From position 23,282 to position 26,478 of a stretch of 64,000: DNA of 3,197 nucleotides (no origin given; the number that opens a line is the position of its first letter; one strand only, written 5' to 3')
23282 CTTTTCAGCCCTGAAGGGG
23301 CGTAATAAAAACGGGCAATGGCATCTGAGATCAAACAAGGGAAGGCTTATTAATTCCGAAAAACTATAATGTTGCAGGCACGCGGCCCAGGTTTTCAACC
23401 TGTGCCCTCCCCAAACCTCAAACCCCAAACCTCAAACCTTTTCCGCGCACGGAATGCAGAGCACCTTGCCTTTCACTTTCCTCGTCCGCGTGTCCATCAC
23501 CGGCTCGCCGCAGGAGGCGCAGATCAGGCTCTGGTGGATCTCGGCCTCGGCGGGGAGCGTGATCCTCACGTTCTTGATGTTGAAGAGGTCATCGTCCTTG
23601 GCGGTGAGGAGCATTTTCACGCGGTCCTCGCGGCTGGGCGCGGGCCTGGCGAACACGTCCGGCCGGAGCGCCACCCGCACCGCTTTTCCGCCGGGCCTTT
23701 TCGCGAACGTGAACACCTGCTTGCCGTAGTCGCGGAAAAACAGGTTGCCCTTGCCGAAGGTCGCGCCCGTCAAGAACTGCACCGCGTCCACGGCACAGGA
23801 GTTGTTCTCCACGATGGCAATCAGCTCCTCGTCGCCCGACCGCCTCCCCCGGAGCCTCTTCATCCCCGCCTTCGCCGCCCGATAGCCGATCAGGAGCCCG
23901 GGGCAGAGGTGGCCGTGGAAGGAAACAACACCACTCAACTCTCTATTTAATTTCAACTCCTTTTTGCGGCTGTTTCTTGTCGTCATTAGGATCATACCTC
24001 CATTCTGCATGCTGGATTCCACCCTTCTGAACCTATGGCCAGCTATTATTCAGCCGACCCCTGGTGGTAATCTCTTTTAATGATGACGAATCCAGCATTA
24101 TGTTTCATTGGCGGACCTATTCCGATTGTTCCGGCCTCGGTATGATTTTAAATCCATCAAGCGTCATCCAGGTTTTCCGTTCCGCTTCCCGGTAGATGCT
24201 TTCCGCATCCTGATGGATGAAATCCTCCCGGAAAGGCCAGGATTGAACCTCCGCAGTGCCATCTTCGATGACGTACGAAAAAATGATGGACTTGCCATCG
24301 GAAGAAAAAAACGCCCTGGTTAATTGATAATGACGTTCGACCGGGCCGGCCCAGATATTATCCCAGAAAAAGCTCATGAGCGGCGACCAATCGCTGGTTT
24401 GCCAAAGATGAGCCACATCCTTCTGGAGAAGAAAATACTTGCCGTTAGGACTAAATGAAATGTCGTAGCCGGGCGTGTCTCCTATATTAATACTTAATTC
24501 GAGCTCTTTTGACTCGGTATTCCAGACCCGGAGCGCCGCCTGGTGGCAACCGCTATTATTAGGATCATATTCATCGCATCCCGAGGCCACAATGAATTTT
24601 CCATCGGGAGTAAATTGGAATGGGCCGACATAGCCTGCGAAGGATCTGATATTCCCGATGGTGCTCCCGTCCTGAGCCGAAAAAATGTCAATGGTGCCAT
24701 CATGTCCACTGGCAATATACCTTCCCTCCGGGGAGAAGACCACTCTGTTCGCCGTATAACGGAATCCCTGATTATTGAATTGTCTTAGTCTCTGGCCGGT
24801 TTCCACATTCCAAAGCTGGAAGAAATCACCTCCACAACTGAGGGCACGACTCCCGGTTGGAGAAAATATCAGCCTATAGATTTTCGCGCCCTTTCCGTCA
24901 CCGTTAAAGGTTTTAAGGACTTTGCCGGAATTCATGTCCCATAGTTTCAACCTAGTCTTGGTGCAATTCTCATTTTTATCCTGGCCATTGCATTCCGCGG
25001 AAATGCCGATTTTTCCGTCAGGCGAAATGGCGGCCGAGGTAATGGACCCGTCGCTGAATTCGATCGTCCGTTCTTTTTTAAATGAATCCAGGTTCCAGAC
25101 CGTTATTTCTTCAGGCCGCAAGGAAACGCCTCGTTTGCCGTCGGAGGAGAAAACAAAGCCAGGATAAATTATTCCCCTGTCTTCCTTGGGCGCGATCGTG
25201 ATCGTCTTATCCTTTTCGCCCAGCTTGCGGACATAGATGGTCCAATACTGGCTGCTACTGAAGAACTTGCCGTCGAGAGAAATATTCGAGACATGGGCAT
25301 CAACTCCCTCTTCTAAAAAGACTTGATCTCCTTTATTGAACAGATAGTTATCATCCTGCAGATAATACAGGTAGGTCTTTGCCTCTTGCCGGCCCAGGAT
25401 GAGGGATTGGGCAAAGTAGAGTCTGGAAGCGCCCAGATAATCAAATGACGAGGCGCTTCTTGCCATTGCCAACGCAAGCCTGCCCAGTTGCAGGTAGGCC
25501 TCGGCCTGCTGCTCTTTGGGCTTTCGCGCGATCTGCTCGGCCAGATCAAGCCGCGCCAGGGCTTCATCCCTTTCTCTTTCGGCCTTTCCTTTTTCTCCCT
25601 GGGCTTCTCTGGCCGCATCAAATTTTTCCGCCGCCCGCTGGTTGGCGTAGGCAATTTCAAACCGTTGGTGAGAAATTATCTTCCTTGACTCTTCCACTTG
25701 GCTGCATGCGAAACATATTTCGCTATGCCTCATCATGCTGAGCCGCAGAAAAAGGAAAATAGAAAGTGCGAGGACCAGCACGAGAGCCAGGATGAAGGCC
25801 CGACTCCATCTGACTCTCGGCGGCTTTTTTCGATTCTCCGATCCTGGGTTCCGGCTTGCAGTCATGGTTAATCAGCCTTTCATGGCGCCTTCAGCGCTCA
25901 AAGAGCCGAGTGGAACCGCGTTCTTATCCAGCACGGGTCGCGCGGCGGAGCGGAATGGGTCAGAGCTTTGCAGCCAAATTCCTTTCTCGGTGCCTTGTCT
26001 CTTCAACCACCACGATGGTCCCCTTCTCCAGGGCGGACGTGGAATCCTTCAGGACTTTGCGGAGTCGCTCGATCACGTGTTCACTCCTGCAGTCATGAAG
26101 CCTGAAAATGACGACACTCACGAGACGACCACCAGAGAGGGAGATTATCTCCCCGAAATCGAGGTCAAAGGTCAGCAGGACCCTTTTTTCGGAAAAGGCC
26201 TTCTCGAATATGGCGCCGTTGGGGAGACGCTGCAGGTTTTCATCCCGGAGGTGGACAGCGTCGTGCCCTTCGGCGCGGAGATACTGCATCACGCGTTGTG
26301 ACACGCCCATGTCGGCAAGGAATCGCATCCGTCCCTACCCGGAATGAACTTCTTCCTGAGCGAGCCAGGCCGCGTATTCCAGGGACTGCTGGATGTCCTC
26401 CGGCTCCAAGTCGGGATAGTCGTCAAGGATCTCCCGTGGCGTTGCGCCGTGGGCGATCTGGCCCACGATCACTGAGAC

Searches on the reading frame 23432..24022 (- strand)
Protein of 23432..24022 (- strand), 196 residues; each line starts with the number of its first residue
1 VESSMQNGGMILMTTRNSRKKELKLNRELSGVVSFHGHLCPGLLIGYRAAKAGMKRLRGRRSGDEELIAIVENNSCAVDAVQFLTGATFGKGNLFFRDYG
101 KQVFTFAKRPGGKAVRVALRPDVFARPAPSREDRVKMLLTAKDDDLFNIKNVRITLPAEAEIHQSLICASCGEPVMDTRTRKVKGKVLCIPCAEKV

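Call 90: search_protein_families(library=pfam, proteins=[window:23432-24022:-], max_evalue=0.01)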
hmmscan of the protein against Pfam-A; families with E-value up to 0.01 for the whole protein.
window:23432-24022:- (196 aa): 2 families
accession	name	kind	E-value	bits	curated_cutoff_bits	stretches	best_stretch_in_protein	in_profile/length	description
PF02663.19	FmdE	-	1.4e-37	129.2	22.9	1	35-124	1-95/133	FmdE, Molybdenum formylmethanofuran dehydrogenase operon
PF01258.23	zf-dskA_traR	-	8.8e-10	38.9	24.9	1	167-195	5-33/36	Prokaryotic dksA/traR C4-type zinc finger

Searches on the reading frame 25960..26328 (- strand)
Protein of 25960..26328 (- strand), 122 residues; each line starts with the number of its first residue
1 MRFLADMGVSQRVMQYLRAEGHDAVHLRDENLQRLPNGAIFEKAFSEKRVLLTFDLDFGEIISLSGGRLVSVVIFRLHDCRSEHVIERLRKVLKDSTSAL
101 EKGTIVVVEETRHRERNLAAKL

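Call 90: search_protein_families(library=pfam, proteins=[window:25960-26328:-], max_evalue=0.01)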
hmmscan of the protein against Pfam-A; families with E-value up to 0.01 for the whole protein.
window:25960-26328:- (122 aa): 3 families
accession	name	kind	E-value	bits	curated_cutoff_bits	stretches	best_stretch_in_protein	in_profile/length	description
PF18480.7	DUF5615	-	9.6e-25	87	23.8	1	1-110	1-109/110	Domain of unknown function (DUF5615)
PF01927.22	Mut7-C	-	2.7e-05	24.7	23.3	1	1-96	1-80/146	Mut7-C RNAse domain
PF18478.7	PIN_10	-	0.002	18.6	26.2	1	1-57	1-61/84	PIN like domain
